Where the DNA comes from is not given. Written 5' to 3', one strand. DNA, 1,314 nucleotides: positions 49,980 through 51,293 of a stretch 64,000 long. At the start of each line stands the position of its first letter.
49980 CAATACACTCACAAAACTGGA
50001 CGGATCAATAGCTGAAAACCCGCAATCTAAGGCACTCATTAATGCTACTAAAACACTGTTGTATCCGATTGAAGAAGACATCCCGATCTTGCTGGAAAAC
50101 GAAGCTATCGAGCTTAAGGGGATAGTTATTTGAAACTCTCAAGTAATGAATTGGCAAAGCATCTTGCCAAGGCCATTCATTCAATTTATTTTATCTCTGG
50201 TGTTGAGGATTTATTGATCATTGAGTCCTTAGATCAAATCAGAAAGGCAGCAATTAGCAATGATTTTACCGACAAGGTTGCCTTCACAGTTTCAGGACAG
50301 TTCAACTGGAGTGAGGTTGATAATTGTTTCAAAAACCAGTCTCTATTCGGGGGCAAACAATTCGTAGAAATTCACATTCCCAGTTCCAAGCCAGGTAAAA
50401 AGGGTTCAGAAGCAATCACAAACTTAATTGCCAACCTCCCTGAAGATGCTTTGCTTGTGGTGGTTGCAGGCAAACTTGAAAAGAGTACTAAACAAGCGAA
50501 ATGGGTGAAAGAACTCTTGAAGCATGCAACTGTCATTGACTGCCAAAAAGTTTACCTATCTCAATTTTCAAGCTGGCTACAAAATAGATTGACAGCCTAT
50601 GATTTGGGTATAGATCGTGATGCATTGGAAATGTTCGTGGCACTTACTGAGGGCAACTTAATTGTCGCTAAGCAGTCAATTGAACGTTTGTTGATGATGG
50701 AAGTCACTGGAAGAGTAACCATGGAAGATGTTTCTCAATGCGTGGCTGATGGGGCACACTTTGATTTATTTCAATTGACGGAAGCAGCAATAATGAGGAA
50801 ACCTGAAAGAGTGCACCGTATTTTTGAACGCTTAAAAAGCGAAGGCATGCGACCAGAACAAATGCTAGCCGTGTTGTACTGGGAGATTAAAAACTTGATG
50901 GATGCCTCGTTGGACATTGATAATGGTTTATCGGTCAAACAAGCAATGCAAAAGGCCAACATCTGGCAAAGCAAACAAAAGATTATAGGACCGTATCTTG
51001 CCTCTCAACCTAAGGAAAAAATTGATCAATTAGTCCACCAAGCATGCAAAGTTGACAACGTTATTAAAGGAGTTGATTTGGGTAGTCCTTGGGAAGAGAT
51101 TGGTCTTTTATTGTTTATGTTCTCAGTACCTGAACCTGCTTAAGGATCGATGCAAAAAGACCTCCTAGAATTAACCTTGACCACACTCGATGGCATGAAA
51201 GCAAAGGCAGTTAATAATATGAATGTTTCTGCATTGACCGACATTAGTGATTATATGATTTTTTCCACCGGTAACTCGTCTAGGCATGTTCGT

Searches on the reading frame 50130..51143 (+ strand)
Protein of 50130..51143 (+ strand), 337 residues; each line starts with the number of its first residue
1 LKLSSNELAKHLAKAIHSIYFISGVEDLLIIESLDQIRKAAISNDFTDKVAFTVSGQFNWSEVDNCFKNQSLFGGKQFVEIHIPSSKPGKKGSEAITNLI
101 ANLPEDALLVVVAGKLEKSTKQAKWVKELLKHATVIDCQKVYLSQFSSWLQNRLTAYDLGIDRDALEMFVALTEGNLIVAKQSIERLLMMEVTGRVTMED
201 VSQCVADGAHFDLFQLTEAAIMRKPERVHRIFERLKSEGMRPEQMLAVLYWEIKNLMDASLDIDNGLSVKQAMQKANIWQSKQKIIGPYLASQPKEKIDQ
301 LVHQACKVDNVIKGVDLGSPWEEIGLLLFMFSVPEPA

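Call 71: search_protein_families(library=pfam, proteins=[window:50130-51143:+], max_evalue=0.00001)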
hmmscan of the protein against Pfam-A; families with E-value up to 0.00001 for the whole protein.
window:50130-51143:+ (337 aa): 2 families
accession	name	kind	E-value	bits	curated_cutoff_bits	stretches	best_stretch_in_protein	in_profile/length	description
PF06144.19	DNA_pol3_delta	-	1.6e-20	73.8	21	1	20-139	1-124/124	DNA polymerase III, delta subunit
PF21694.2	DNA_pol3_delta_C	-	1e-05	26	27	0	213-314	4-105/121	DNA polymerase III delta subunit, C-terminal domain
